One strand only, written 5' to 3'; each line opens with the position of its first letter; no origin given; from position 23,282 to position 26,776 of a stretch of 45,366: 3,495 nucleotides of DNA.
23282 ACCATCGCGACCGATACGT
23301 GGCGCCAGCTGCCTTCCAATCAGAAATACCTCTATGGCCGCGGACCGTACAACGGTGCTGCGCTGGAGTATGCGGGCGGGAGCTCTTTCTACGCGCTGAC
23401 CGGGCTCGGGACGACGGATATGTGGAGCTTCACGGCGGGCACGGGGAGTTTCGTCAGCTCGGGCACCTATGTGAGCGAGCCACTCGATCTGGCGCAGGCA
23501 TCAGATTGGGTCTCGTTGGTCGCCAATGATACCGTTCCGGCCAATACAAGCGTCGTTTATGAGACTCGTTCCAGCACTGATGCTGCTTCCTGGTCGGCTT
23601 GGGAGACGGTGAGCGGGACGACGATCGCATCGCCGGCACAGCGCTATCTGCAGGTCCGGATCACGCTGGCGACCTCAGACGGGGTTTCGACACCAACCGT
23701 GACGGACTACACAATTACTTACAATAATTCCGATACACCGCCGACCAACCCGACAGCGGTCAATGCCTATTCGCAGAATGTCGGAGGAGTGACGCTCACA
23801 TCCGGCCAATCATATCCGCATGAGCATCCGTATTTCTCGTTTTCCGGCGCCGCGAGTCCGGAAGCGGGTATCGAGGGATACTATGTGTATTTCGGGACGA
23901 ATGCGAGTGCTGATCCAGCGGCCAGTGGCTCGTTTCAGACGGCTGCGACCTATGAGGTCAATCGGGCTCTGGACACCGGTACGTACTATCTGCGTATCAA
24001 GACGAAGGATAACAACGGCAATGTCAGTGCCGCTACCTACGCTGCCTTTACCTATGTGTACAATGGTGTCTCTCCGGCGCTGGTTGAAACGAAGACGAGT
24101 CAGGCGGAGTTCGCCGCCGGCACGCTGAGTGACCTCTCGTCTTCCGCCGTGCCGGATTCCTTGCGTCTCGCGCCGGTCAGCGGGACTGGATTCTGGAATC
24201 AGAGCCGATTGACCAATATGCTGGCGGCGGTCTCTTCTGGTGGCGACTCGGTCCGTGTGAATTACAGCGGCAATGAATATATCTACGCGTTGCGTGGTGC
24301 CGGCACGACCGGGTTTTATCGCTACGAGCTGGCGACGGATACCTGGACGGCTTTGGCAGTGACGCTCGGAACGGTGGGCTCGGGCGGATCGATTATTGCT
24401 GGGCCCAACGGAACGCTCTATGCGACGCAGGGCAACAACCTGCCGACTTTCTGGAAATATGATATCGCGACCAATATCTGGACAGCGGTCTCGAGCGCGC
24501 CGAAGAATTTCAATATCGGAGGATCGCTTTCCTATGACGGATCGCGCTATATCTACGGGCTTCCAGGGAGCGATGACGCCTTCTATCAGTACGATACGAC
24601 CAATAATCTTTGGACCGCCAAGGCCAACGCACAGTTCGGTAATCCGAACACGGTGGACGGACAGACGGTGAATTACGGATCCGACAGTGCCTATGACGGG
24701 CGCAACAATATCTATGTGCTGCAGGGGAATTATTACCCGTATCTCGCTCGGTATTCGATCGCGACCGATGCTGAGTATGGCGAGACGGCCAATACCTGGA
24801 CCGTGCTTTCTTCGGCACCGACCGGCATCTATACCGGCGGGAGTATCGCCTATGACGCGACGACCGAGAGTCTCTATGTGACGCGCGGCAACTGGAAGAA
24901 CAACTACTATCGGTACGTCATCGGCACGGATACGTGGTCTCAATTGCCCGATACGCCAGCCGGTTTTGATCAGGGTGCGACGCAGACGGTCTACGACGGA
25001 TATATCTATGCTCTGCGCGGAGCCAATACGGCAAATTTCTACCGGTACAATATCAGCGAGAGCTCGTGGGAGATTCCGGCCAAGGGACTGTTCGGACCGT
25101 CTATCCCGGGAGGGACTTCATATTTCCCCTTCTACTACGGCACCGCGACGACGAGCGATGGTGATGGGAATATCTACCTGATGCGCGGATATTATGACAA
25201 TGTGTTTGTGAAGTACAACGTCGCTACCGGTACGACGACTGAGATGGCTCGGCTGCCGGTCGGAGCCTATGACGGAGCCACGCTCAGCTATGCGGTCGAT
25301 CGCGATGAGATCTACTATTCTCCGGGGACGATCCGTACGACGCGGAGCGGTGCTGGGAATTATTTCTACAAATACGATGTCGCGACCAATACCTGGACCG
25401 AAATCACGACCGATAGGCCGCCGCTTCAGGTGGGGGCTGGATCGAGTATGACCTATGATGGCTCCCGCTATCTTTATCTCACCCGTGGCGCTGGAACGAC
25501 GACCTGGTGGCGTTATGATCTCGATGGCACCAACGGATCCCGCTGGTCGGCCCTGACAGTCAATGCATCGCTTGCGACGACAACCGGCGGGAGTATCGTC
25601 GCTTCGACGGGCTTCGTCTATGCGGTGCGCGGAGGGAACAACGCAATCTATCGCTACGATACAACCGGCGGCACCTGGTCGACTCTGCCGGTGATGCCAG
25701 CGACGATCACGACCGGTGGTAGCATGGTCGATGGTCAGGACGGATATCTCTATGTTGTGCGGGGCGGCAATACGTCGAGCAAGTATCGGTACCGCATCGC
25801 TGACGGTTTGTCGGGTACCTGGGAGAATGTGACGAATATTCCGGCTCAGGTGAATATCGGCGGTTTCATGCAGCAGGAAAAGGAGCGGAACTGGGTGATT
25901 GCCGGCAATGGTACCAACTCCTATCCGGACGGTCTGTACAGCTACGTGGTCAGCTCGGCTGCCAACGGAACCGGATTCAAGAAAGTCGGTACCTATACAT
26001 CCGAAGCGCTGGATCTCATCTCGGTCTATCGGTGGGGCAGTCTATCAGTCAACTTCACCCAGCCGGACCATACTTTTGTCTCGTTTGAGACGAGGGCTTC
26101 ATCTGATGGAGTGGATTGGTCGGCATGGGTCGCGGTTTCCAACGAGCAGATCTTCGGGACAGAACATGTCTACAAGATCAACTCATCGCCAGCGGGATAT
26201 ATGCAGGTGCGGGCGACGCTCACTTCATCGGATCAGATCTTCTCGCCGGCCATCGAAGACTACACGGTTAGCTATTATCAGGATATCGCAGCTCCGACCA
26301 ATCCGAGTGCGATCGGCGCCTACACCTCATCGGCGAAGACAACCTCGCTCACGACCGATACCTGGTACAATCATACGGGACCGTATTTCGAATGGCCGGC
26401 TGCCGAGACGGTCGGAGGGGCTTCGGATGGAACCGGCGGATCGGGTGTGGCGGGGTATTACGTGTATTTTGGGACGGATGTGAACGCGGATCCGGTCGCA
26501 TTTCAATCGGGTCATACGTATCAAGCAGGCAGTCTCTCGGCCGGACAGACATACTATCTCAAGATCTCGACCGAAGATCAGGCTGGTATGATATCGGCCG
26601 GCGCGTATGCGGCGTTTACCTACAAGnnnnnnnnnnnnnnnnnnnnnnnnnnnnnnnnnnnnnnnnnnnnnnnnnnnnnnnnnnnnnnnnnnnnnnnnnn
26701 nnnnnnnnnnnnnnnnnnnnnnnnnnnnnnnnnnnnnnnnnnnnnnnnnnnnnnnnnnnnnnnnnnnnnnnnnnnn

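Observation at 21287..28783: Giant (~2,500 aa) type-II-anchored protein: 24 Kelch-like blades in two duplicated 12-blade super-modules plus an FN3 train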

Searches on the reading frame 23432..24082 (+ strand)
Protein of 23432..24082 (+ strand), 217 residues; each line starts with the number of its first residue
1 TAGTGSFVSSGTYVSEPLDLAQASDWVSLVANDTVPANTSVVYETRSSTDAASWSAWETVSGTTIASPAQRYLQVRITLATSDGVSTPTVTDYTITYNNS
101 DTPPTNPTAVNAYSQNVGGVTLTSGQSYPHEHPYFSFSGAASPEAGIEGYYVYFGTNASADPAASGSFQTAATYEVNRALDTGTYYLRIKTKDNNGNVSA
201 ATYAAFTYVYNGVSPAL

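Call 53: search_solved_structures(query=A6, max_evalue=1)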
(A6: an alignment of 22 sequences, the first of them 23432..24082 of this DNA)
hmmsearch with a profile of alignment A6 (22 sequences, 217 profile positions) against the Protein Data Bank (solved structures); distinct sequences matched with E-value up to 1: 8.
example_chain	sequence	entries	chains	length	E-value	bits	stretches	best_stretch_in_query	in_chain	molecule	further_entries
1x5k_A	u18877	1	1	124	0.0073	19.2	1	135-197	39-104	Neogenin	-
3p4l_A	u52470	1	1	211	0.013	18.5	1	135-197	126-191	Neogenin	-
4bq8_A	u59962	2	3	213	0.013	18.4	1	135-197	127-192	NEOGENIN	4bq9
7ndg_B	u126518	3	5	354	0.017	18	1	135-197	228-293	Neogenin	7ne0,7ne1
6z3m_E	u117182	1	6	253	0.021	17.8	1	135-197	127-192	Neogenin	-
4bq6_A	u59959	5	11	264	0.023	17.6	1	135-197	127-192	NEOGENIN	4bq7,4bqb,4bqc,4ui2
2ibg_A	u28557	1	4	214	0.23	14.4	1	122-170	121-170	CG9211-PA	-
2ibb_A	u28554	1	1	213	0.24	14.3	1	122-170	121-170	CG9211-PA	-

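Call 58: search_protein_representatives(alignment_id=A6)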
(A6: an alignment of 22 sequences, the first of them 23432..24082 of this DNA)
Query: 22 sequences, 217 profile positions. Proteins with E-value up to 0.001 (for the whole library): 6838; up to 1e-10: 1922; up to 1e-30: 255. The best 150 are listed.
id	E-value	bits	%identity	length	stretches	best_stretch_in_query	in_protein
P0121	0.0e+00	1232.0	-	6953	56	65-216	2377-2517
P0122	4.1e-166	566.0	-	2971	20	92-216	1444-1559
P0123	5.4e-166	565.6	-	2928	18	97-216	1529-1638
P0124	1.6e-163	557.5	-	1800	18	97-216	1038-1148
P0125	8.1e-150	512.7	-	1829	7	4-214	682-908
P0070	4.7e-133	457.9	-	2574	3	8-215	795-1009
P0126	1.3e-119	414.0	-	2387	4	1-216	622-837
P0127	1.7e-117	407.1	-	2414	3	2-217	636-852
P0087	3.7e-116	402.7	-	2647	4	2-215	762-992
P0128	4.2e-114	396.0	-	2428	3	1-214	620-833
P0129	1.9e-112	390.6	-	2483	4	4-216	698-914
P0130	3.6e-112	389.7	-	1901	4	1-215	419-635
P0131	3.1e-111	386.6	-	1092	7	96-215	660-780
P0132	9.9e-110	381.7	-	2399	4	4-215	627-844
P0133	8.5e-109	378.6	-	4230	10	95-213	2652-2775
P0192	1.1e-57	211.5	-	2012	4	6-97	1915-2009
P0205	1.0e-53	198.6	-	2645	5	6-98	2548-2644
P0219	2.8e-49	184.1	-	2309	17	3-96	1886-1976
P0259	9.3e-42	159.5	-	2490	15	1-104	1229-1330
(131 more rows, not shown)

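Call 59: search_protein_families(library=pfam, proteins=[P0219, P0259, P0192, P0205], max_evalue=0.001)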
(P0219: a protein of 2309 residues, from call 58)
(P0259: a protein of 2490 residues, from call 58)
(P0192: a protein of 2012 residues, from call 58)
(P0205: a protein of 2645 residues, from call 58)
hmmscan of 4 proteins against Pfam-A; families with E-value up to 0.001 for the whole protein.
P0219 (2309 aa): 5 families
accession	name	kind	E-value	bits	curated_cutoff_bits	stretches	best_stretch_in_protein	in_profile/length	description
PF21471.3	Reelin_subrepeat-B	-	3.3e-27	95.2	27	0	1790-1912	26-104/127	Reelin subrepeat B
PF02012.26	BNR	-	1.3e-11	43.1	27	0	2017-2027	1-11/12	BNR/Asp-box repeat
PF05932.18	CesT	-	6.6e-06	26.7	22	0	1759-1798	32-71/119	Tir chaperone protein (CesT) family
PF25374.1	Cadherin_FAT4_N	-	0.00013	22.7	35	0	722-773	3-53/85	FAT4-like, N-terminal cadherin-like domain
PF22484.2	DUF6986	-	0.0005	19.5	27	0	1327-1378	225-276/408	Domain of unknown function (DUF6986)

P0259 (2490 aa): 7 families
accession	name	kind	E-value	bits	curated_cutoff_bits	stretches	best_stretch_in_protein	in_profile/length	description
PF00669.25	Flagellin_N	-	6e-29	101.3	26.6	1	10-135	9-134/139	Bacterial flagellin N-terminal helical region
PF21471.3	Reelin_subrepeat-B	-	2e-24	86.2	27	0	1262-1291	53-77/127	Reelin subrepeat B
PF02012.26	BNR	-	2e-24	81.9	27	0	1089-1099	1-11/12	BNR/Asp-box repeat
PF00700.27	Flagellin_C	-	1.4e-08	35.4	23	1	2381-2452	4-75/86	Bacterial flagellin C-terminal helical region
PF08402.16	TOBE_2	-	1.4e-08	35.1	21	0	1346-1394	16-67/76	TOBE domain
PF24316.1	Tli3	-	2.1e-08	35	27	0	1080-1130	78-127/129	T6SS Tli3 immunity protein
PF03174.19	CHB_HEX_C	-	8.1e-05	22.9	23.6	0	1271-1286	37-52/76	Chitobiase/beta-hexosaminidase C-terminal domain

P0192 (2012 aa): 1 family
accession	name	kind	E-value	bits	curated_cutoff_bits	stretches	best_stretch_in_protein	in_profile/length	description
PF03160.20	Calx-beta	-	4.9e-97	320.6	27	6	109-215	7-113/119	Calx-beta domain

P0205 (2645 aa): 6 families
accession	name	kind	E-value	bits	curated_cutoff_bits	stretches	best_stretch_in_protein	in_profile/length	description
PF20254.3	DMFA2_C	-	4e-98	329.7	27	1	97-498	2-372/374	N,N-dimethylformamidase beta subunit-like, C-terminal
PF13205.12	Big_5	-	1.1e-96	319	23.6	4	1037-1141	1-105/105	Bacterial Ig-like domain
PF00722.28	Glyco_hydro_16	-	4.5e-24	85.3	22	0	1680-1712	102-134/175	Glycosyl hydrolases family 16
PF16656.11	Pur_ac_phosph_N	-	1.4e-09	38.8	30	1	652-730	4-87/93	Purple acid Phosphatase, N-terminal domain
PF06439.18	3keto-disac_hyd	-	1.5e-06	28.8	26.8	0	1687-1714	125-152/187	3-keto-disaccharide hydrolase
PF21946.1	LppM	-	1.8e-05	25.5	27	0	1051-1141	50-141/153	LppM domain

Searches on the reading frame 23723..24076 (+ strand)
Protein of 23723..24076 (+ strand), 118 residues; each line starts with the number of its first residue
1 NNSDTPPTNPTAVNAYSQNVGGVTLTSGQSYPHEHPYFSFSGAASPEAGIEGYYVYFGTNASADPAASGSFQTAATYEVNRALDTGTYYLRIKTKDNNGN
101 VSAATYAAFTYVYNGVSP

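Call 49: search_protein_families(library=pfam, proteins=[window:23723-24076:+], max_evalue=5)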
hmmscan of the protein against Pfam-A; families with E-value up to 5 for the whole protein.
window:23723-24076:+ (118 aa): 3 families
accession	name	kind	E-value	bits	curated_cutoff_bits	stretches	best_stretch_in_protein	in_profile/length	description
PF19077.6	Big_13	-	0.0057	17.6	27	1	70-110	59-99/102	Bacterial Ig-like domain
PF25788.1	Ig_Rha78A_N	-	0.25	12.1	27.4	1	33-106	17-95/105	Rha78A-like, N-terminal immunoglobulin domain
PF16974.11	NAR2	-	0.28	11.2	26.6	1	72-100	90-118/142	High-affinity nitrate transporter accessory, Ig-like domain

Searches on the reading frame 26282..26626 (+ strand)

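Call 49: search_protein_families(library=pfam, proteins=[window:26282-26626:+], max_evalue=5)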
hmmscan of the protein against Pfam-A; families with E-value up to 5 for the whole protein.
window:26282-26626:+ (115 aa): 1 family
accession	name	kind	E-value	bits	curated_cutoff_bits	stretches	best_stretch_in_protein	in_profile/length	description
PF19081.6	Ig_7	-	3.9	8.3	27.3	1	60-97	31-66/84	Ig-like domain CHU_C associated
